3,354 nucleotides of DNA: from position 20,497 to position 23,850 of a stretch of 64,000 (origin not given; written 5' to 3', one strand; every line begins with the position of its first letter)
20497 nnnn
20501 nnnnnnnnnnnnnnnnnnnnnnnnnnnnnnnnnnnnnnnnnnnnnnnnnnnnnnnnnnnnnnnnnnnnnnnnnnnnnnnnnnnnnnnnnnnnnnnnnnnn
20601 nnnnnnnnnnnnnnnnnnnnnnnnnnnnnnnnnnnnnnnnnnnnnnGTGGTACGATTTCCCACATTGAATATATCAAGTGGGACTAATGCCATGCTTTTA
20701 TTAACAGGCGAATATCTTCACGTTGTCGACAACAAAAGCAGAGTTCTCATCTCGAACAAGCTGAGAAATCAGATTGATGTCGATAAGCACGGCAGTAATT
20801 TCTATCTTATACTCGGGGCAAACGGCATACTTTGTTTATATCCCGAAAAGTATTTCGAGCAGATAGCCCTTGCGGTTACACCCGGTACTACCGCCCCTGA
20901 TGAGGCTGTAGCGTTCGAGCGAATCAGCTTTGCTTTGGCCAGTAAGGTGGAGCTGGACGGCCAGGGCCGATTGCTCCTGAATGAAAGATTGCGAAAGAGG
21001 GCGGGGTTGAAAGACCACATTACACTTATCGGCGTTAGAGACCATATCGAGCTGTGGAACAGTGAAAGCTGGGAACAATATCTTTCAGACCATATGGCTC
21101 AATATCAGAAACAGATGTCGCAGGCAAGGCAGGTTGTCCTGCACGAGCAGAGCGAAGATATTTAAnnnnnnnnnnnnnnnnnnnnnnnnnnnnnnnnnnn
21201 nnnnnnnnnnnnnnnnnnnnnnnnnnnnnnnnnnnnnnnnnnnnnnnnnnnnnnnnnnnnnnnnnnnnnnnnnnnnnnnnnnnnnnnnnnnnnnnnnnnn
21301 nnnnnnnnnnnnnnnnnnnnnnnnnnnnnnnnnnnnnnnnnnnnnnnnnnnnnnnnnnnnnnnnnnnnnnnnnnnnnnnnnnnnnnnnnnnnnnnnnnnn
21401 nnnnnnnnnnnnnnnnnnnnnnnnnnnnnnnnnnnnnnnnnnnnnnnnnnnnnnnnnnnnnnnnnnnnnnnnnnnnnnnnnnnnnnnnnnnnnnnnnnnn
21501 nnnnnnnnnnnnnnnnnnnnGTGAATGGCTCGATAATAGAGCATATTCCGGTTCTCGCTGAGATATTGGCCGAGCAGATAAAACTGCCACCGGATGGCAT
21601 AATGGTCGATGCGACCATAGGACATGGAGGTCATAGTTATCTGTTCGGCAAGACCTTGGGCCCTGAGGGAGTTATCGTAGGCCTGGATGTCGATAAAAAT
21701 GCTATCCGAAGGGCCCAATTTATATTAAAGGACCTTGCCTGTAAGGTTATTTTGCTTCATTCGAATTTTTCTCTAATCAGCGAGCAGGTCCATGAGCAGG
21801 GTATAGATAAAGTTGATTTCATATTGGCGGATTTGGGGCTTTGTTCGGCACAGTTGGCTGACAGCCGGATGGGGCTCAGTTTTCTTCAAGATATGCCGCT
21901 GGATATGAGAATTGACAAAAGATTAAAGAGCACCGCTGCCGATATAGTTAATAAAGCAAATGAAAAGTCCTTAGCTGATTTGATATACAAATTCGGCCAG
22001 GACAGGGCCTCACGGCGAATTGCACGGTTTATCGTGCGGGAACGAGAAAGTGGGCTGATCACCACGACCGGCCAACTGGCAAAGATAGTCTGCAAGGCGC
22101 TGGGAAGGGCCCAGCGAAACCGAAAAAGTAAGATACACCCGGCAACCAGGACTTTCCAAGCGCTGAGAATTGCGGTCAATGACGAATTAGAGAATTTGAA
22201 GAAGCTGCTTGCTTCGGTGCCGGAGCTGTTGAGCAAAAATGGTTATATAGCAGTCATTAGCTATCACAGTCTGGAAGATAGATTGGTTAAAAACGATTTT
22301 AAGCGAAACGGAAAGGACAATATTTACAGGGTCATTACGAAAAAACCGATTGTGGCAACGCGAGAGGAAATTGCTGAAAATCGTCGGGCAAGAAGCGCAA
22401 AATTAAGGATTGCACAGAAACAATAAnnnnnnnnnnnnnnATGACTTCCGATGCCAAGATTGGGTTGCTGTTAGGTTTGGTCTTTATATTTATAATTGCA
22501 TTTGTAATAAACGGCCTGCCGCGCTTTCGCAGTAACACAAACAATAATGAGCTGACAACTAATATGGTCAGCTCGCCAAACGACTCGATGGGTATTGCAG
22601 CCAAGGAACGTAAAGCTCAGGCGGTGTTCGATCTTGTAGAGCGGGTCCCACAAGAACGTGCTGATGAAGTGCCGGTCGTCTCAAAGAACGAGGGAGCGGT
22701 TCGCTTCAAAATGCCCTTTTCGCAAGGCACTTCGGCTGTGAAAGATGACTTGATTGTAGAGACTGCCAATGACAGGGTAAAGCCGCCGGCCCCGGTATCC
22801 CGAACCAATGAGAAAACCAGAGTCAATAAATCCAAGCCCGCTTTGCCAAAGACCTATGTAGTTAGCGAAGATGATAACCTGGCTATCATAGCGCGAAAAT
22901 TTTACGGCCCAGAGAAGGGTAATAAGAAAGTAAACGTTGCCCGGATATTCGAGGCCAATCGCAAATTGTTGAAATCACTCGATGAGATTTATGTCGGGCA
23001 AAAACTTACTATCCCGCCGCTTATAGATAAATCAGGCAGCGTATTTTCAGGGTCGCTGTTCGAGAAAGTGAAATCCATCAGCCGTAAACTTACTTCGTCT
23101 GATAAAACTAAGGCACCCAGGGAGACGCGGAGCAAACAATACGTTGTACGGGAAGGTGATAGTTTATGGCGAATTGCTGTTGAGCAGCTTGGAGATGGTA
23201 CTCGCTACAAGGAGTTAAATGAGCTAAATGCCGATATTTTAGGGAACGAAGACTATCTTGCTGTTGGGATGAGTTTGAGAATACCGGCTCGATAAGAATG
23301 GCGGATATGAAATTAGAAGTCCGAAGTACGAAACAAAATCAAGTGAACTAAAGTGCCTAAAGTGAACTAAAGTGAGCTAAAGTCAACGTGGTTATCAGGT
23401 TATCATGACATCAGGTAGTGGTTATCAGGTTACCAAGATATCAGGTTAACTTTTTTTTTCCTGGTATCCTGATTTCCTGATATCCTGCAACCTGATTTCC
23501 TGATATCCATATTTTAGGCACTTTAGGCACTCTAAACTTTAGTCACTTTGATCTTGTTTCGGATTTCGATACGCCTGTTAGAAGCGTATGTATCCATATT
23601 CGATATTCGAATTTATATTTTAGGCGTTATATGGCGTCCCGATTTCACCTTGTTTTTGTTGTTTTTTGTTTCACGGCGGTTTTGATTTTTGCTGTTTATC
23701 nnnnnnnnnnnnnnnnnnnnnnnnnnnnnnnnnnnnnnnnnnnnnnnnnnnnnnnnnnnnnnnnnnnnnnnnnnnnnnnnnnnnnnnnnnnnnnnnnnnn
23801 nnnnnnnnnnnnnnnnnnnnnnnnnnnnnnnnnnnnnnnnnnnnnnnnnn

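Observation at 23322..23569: A ~250-nt word-built palindrome between the LysM gene and ftsL, with a homologous copy in the mre operon in the same transcriptional orientation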

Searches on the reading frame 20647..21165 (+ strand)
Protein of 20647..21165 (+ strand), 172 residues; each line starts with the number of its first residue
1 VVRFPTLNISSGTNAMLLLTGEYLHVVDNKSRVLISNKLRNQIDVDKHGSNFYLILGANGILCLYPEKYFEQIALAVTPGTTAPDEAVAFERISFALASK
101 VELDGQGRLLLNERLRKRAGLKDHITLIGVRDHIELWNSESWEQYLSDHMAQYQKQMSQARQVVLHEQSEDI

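Call 10: search_protein_families(library=pfam, proteins=[window:20647-21165:+])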
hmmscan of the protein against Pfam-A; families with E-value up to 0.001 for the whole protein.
window:20647-21165:+ (172 aa): 1 family
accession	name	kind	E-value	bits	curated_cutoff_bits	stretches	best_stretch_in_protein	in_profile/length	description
PF02381.23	MraZ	-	7.3e-24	84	23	2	95-154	2-62/72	MraZ protein, putative antitoxin-like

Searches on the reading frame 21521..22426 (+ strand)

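Call 10: search_protein_families(library=pfam, proteins=[window:21521-22426:+])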
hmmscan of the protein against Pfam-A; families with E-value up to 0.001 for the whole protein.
window:21521-22426:+ (301 aa): 2 families
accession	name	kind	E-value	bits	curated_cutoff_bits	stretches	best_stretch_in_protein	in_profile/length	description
PF01795.25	Methyltransf_5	-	5.2e-93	312.4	27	1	6-300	2-308/309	MraW methylase family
PF13847.12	Methyltransf_31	-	4.4e-07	30.1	27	1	29-112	8-89/145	Methyltransferase domain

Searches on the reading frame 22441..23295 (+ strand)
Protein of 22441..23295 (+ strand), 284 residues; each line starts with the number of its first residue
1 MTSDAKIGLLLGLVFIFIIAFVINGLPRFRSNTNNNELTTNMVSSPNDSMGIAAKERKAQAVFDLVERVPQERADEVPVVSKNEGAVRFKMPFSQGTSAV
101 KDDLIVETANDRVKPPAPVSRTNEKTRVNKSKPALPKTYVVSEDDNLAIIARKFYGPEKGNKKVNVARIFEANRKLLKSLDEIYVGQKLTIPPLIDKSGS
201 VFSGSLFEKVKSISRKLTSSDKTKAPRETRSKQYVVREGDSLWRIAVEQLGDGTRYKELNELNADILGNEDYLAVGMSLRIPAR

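Call 10: search_protein_families(library=pfam, proteins=[window:22441-23295:+])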
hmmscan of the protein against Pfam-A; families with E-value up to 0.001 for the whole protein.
window:22441-23295:+ (284 aa): 1 family
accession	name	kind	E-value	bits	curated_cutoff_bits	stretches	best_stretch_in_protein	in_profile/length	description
PF01476.26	LysM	-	2.3e-18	66.3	20.9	2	234-282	1-43/43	LysM domain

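Call 31: find_homologous_proteins(query=window:22441-23295:+, max_evalue=1e-10)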
Query window:22441-23295:+ (284 aa): 2003 proteins with E <= 1e-10 among 3473 candidates; the best 120 are listed.
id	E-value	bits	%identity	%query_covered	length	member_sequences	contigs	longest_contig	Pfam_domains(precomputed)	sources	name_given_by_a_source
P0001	4.4e-167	572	94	100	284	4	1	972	PF01476.27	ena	-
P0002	5.2e-167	572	93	100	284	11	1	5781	PF01476.27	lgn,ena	-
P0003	2.4e-166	570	93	100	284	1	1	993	PF01476.27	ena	-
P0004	7.0e-163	558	91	100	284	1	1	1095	PF01476.27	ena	-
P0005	1.7e-161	554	90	100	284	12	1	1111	PF01476.27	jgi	-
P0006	5.7e-161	552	90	100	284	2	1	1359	PF01476.27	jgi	jgi:LysM repeat protein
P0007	3.5e-160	549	89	100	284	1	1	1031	PF01476.27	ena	-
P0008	5.8e-160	549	90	100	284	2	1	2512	PF01476.27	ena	-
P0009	7.7e-160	548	90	100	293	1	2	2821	PF01476.27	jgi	jgi:LysM repeat protein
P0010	2.5e-159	547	90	100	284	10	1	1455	PF01476.27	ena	-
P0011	8.9e-159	545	89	100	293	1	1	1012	PF01476.27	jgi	jgi:LysM repeat protein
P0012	1.5e-158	544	89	100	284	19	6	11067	PF01476.27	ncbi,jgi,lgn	-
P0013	1.7e-158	544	89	100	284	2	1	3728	PF01476.27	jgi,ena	-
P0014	2.2e-157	540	88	100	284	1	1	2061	PF01476.27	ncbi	ncbi:hypothetical protein ES703_101901 [subsurface metagenome]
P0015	3.0e-156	536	88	100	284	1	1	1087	PF01476.27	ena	-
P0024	1.0e-144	499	82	100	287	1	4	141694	PF01476.27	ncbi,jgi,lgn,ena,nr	ncbi:MAG TPA: LysM peptidoglycan-binding domain-containing protein [Sedimentisphaerales bacterium]|n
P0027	2.3e-143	494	82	100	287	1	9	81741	PF01476.27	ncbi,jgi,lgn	-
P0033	4.6e-137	474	79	100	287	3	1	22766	PF01476.27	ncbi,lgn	-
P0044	5.2e-126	437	74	100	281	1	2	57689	PF01476.27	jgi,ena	-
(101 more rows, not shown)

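Call 32: find_encoding_contigs(protein=P0002, flank=2000, max_places=2)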
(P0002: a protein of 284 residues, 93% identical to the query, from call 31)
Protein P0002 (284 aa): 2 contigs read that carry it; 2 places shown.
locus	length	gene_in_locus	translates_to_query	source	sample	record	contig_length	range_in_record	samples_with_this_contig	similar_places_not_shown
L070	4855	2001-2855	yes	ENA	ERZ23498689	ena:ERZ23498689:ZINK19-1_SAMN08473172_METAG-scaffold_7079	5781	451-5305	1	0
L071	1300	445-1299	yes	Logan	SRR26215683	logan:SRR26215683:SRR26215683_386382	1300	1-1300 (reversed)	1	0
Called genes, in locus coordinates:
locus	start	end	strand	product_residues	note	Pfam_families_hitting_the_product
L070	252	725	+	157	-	PF02381:MraZ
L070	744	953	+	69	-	-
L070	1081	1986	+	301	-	PF01795:Methyltransf_5, PF13847:Methyltransf_31 (faint)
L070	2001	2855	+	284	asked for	PF01476:LysM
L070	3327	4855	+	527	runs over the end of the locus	PF03717:PBP_dimer, PF00905:Transpeptidase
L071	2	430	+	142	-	?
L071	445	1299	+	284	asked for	PF01476:LysM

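Call 33: find_encoding_contigs(protein=P0012, flank=2000, max_places=3)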
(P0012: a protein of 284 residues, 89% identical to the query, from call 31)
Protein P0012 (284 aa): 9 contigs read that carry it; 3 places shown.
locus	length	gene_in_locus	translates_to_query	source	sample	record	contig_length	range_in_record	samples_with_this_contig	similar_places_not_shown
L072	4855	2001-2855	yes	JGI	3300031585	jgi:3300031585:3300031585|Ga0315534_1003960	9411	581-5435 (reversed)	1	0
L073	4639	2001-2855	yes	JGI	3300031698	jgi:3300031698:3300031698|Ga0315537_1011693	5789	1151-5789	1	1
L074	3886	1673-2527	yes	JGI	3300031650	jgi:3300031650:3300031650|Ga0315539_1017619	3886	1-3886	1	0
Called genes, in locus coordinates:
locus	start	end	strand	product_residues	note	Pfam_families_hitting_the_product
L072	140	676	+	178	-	PF02381:MraZ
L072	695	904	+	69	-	-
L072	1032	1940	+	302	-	PF01795:Methyltransf_5, PF13847:Methyltransf_31 (faint)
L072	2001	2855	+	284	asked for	PF01476:LysM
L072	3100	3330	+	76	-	-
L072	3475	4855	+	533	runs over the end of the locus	PF03717:PBP_dimer, PF21922:PBP_dimer_2 (faint), PF00905:Transpeptidase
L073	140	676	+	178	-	PF02381:MraZ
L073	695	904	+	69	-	-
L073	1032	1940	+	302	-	PF01795:Methyltransf_5, PF13847:Methyltransf_31 (faint)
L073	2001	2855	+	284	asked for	PF01476:LysM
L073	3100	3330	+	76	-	-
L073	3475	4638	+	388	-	?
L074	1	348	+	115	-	?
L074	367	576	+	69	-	-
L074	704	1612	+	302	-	PF01795:Methyltransf_5, PF13847:Methyltransf_31 (faint)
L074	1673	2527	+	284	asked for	PF01476:LysM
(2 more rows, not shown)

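Call 34: find_encoding_contigs(protein=P0024, flank=2000, max_places=2)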
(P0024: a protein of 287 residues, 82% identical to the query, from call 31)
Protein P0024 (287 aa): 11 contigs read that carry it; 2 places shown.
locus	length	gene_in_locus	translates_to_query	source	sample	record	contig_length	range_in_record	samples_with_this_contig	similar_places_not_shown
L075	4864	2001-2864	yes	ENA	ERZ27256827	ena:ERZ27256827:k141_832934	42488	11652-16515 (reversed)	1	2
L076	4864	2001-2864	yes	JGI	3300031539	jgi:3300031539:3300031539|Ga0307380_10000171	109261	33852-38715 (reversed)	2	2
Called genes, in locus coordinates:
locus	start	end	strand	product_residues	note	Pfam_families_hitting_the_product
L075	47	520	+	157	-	PF02381:MraZ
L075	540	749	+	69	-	-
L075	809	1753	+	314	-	PF01795:Methyltransf_5, PF13847:Methyltransf_31 (faint)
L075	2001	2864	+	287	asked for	PF01476:LysM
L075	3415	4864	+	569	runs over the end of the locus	PF03717:PBP_dimer, PF21922:PBP_dimer_2 (weak), PF00905:Transpeptidase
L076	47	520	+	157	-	PF02381:MraZ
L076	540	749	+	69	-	-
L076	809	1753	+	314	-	PF01795:Methyltransf_5, PF13847:Methyltransf_31 (faint)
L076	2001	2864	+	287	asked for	PF01476:LysM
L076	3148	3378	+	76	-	-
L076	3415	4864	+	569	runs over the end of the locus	PF03717:PBP_dimer, PF21922:PBP_dimer_2 (weak), PF00905:Transpeptidase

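Call 35: find_encoding_contigs(protein=P0027, flank=2000, max_places=2)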
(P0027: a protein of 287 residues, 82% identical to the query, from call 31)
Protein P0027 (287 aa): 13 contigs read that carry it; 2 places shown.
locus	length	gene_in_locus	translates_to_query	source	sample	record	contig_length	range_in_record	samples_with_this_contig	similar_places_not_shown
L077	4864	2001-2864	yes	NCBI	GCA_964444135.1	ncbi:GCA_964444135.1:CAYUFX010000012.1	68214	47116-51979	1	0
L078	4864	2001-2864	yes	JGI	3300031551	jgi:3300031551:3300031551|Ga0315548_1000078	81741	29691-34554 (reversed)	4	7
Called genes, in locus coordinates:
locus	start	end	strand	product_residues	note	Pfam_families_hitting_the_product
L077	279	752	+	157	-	PF02381:MraZ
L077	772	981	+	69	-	-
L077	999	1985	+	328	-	PF01795:Methyltransf_5, PF13847:Methyltransf_31 (faint)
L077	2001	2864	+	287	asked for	PF01476:LysM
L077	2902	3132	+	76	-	-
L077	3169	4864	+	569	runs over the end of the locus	PF03717:PBP_dimer, PF21922:PBP_dimer_2 (faint), PF00905:Transpeptidase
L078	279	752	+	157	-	PF02381:MraZ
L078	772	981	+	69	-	-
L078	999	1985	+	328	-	PF01795:Methyltransf_5, PF13847:Methyltransf_31 (faint)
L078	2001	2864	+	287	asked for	PF01476:LysM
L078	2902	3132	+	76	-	-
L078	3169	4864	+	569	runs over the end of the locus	PF03717:PBP_dimer, PF21922:PBP_dimer_2 (faint), PF00905:Transpeptidase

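Call 36: find_encoding_contigs(protein=P0033, flank=2000, max_places=2)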
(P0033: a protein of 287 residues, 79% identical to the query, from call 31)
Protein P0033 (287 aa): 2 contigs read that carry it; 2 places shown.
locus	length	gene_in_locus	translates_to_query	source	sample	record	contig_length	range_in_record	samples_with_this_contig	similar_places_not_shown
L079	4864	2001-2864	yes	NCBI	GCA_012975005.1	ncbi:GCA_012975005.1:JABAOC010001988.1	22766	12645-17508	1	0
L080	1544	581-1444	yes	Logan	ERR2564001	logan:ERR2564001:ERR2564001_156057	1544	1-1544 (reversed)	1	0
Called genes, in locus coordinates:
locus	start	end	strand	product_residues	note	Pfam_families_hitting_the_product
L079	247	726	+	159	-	PF02381:MraZ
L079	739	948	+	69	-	-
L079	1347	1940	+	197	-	PF01795:Methyltransf_5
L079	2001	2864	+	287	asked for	PF01476:LysM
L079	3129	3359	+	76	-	-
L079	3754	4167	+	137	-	-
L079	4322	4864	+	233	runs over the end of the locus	-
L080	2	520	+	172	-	?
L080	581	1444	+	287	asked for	PF01476:LysM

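Call 37: find_encoding_contigs(protein=P0044, flank=2000, max_places=2)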
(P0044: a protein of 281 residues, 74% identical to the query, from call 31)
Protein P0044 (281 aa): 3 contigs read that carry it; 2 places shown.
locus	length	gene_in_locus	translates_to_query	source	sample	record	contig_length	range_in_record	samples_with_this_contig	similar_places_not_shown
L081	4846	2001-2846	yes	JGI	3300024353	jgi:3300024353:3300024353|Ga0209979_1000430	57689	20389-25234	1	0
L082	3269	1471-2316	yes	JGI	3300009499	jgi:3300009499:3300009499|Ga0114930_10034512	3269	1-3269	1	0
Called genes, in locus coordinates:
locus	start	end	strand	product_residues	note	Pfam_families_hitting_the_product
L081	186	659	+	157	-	PF02381:MraZ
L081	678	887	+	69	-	-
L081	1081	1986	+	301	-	PF01795:Methyltransf_5, PF13847:Methyltransf_31 (faint)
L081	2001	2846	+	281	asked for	PF01476:LysM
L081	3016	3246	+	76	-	-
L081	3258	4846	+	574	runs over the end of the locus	PF03717:PBP_dimer, PF00905:Transpeptidase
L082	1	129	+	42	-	?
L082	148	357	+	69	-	-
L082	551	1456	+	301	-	PF01795:Methyltransf_5, PF13847:Methyltransf_31 (faint)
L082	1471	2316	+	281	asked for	PF01476:LysM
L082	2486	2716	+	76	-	-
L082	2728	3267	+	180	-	?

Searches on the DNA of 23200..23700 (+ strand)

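Call 47: search_rna_families(source=window, start=23200, end=23700, threshold=evalue, max_evalue=1)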
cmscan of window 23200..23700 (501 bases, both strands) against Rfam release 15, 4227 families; matches with E-value up to 1: 2.
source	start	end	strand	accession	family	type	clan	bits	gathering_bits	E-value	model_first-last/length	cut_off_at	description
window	23327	23563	-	RF04128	MIR8562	Gene; miRNA;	-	39.5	211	9.7e-06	1-242/242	no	MIR8562 microRNA precursor family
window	23327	23563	+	RF04128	MIR8562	Gene; miRNA;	-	28.7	211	0.0024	1-242/242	no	MIR8562 microRNA precursor family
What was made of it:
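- On Cis-regulatory structured RNA (Rfam-type): The only hit is a generic long-hairpin miRNA model at 39.5 bits against a threshold of 211 (call 47).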

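Call 49: search_dna_similar(query=window:23322-23569:+, collection=plasmids, mode=distant, max_evalue=0.01)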
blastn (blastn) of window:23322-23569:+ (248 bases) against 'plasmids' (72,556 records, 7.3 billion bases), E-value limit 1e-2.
No match.
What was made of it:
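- Tried and rejected: blastn against plasmids: no match (call 49).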
